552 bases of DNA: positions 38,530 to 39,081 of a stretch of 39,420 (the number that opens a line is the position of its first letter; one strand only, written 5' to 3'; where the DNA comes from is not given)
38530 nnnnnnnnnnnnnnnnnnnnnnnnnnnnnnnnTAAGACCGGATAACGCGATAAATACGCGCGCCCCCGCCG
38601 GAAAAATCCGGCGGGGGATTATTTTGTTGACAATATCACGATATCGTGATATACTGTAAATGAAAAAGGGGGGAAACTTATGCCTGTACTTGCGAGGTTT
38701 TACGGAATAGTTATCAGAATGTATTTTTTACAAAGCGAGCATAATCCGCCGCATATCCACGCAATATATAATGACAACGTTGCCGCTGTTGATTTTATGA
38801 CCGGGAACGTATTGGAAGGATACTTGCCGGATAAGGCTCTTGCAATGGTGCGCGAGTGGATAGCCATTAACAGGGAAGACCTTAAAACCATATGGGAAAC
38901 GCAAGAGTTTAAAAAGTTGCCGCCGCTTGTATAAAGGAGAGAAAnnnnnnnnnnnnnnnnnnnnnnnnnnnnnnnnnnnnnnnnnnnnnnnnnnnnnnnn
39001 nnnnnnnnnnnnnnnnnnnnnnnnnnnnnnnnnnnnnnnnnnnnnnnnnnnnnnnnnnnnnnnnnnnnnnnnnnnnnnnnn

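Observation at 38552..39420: DUF4160 / DUF2442-HTH two-gene cassette bracketed by perfect 39-bp direct repeats at the transketolase stop codon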

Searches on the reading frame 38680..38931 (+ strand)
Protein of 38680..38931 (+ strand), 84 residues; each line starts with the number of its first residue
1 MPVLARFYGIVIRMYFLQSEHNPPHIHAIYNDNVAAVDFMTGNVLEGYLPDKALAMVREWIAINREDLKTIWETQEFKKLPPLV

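Call 4: search_protein_families(library=pfam, proteins=[window:38680-38931:+], max_evalue=0.01)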
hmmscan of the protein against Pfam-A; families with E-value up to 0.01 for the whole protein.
window:38680-38931:+ (84 aa): 1 family
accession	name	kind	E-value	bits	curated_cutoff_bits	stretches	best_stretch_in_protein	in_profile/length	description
PF13711.11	DUF4160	-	9.8e-21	74.2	23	1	9-73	1-65/65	Domain of unknown function (DUF4160)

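Call 8: find_encoding_contigs(protein=window:38680-38931:+, flank=10000, max_places=10)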
Protein window:38680-38931:+ (84 aa): 2 contigs read that carry it; 2 places shown.
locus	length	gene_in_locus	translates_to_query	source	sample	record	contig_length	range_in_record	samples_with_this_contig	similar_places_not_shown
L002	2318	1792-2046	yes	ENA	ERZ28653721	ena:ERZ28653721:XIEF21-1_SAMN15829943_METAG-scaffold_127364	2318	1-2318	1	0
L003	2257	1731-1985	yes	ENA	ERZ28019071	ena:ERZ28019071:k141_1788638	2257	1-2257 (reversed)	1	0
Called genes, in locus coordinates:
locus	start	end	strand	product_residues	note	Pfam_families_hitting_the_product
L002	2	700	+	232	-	?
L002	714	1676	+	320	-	PF02779:Transket_pyr, PF02780:Transketolase_C, PF22613:Transketolase_C_1 (weak), PF17147:PFOR_II (weak)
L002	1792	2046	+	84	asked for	PF13711:DUF4160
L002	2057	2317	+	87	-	?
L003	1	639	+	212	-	?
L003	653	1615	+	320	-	PF02779:Transket_pyr, PF02780:Transketolase_C, PF22613:Transketolase_C_1 (weak), PF17147:PFOR_II (weak)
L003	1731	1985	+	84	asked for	PF13711:DUF4160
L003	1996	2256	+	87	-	?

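Call 23: search_protein_families(library=padloc, proteins=[window:38680-38931:+], max_evalue=1)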
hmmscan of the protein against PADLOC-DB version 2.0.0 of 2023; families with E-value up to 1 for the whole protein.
window:38680-38931:+ (84 aa): 0 families

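Call 24: search_protein_families(library=phrogs, proteins=[window:38680-38931:+], max_evalue=0.01)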
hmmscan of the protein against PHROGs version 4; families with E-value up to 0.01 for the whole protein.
window:38680-38931:+ (84 aa): 1 family
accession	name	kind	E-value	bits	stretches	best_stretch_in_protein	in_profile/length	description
phrog_14333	-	unknown function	1.2e-29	103.7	1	1-83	1-85/86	-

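Call 26: search_solved_structures(query=window:38680-38931:+, max_evalue=1, show_alignments=2)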
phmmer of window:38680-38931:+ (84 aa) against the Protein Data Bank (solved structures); distinct sequences matched with E-value up to 1: 0.

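Call 60: find_homologous_proteins(query=window:38680-38931:+, max_evalue=0.00001)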
Query window:38680-38931:+ (84 aa): 3412 proteins with E <= 0.00001 among 3415 candidates; the best 120 are listed.
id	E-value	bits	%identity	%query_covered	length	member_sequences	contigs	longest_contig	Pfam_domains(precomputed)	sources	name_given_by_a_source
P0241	1.4e-50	187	100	100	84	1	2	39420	PF13711.12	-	-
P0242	5.7e-45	169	87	99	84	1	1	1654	PF13711.12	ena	-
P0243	5.9e-45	169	88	99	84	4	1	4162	PF13711.12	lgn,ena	-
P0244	4.3e-44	166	86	99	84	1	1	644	PF13711.12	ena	-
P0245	5.7e-44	166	86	99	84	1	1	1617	PF13711.12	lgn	-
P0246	8.3e-44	165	88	99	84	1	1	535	PF13711.12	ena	-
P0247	1.1e-43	165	83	99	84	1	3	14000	PF13711.12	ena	-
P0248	1.4e-43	165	83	99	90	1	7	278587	PF13711.12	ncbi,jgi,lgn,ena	-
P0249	1.6e-43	164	88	99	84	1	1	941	PF13711.12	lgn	-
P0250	2.3e-43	164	84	99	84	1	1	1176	PF13711.12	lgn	-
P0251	3.0e-43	164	86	99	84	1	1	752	PF13711.12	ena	-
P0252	3.0e-43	164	87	99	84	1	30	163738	PF13711.12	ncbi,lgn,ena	-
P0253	3.1e-43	163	86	99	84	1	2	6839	PF13711.12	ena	-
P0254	4.5e-43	163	86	99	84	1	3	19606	PF13711.12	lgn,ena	-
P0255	5.7e-43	163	86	99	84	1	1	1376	PF13711.12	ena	-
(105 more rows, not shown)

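Call 72: predict_structure(alignment_id=A2)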
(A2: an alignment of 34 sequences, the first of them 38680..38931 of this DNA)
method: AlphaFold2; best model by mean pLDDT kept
length: 84 residues; sequences in the alignment: 34
mean_pLDDT: 91.8   pTM: 0.83
mean pLDDT of the five models: 91.8, 86.5, 84.9, 83.5, 83.1
residues with pLDDT >= 90: 66; 70-90: 14; 50-70: 4; < 50: 0
segments of 3 or more residues with pLDDT < 50: none
pLDDT, mean of each block of 10 residues (from residue 1): 94 80 89 95 95 97 95 90 87
secondary structure, 60 per line:
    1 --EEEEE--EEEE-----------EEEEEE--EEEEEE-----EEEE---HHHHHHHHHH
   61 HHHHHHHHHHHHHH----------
elements in order: E3-7 E10-13 E25-30 E33-38 E44-47 H51-74

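Call 77: fold_search(model_id=the predicted structure, library=pdb)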
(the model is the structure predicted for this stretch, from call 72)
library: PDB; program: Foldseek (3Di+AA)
matches with E <= 10: 378; with E <= 0.001: 0
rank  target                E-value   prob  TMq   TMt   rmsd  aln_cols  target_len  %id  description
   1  4d6v                  3.8e-01  0.60  0.28  0.08   4.4        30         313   17  Crystal structure of signal transducing protein (released 2015-03-18)
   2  2mwn_MODEL_1_B        6.0e-01  0.44  0.36  0.33   3.4        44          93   20  Talin-F3 / RIAM N-terminal Peptide complex (released 2014-12-17)
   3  9c1t                  6.4e-01  0.47  0.37  0.10   3.0        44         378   20  Crystal structure of integrin beta-3 tail bound to the FERM-folded talin head domain with a D397R mutation (released 2025-04-23)
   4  2g35_MODEL_1_A        7.3e-01  0.28  0.34  0.29   5.3        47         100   19  NMR structure of talin-PTB in complex with PIPKI (released 2006-05-02)
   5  8oyv_B                7.3e-01  0.15  0.31  0.16  12.4        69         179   22  De novo designed Claudin fold CLF_4 (released 2023-10-18)
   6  8oyv_A                7.3e-01  0.15  0.29  0.15  12.6        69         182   23  De novo designed Claudin fold CLF_4 (released 2023-10-18)
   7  4kt3_B                7.3e-01  0.04  0.21  0.16  10.6        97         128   21  Structure of a type VI secretion system effector-immunity complex from Pseudomonas protegens (released 2013-07-31)
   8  4aow_A                7.8e-01  0.21  0.30  0.10   6.9        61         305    6  Crystal structure of the human Rack1 protein at a resolution of 2.45 angstrom (released 2012-08-08)
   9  6u4k                  8.9e-01  0.41  0.37  0.09   3.1        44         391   25  Human talin2 residues 1-403 (released 2020-07-08)
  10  2h7d_MODEL_1_A        8.9e-01  0.35  0.38  0.32   4.8        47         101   17  Solution structure of the talin F3 domain in complex with a chimeric beta3 integrin-PIP kinase peptide (released 2007-01-30)
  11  9dtr_J                8.9e-01  0.18  0.29  0.09   4.6        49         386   18  Structure of the yeast post-catalytic P complex spliceosome at 2.3 Angstrom resolution (released 2024-12-25)
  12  4aow_B                9.5e-01  0.25  0.29  0.10   4.7        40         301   12  Crystal structure of the human Rack1 protein at a resolution of 2.45 angstrom (released 2012-08-08)
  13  7bvk_A                1.0e+00  0.04  0.18  0.06  12.2        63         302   14  UDP-N-acetylglucosamine 3-dehydrogenase GnnA from Acidithiobacillus ferrooxidans (P212121) (released 2020-12-02)
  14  8fso                  1.1e+00  0.25  0.33  0.09   4.6        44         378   20  Crystal structure of integrin beta-6 tail bound to the FERM-folded talin head domain (released 2024-10-16)
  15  4aow_C                1.1e+00  0.30  0.28  0.09   4.1        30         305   10  Crystal structure of the human Rack1 protein at a resolution of 2.45 angstrom (released 2012-08-08)
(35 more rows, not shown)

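Call 84: find_encoding_contigs(protein=P0243, flank=4000, max_places=4)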
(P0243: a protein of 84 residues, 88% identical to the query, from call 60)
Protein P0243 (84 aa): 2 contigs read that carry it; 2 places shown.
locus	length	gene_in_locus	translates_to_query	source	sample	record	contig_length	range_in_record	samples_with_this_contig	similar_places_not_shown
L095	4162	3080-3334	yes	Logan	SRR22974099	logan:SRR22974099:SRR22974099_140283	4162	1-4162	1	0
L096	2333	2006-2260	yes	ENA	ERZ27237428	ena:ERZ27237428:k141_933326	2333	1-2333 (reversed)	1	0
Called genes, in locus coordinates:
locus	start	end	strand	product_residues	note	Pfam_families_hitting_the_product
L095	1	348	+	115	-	?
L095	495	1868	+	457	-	PF08486:SpoIID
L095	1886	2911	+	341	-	PF02547:Queuosine_synth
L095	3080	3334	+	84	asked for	PF13711:DUF4160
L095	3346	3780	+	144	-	PF10387:DUF2442, PF20038:HTH_59 (weak)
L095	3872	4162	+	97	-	?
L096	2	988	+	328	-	?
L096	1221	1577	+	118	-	PF05973:Gp49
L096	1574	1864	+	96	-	PF13744:HTH_37 (weak), PF13443:HTH_26, PF01381:HTH_3, PF12844:HTH_19, PF13560:HTH_31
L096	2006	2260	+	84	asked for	PF13711:DUF4160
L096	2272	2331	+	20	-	?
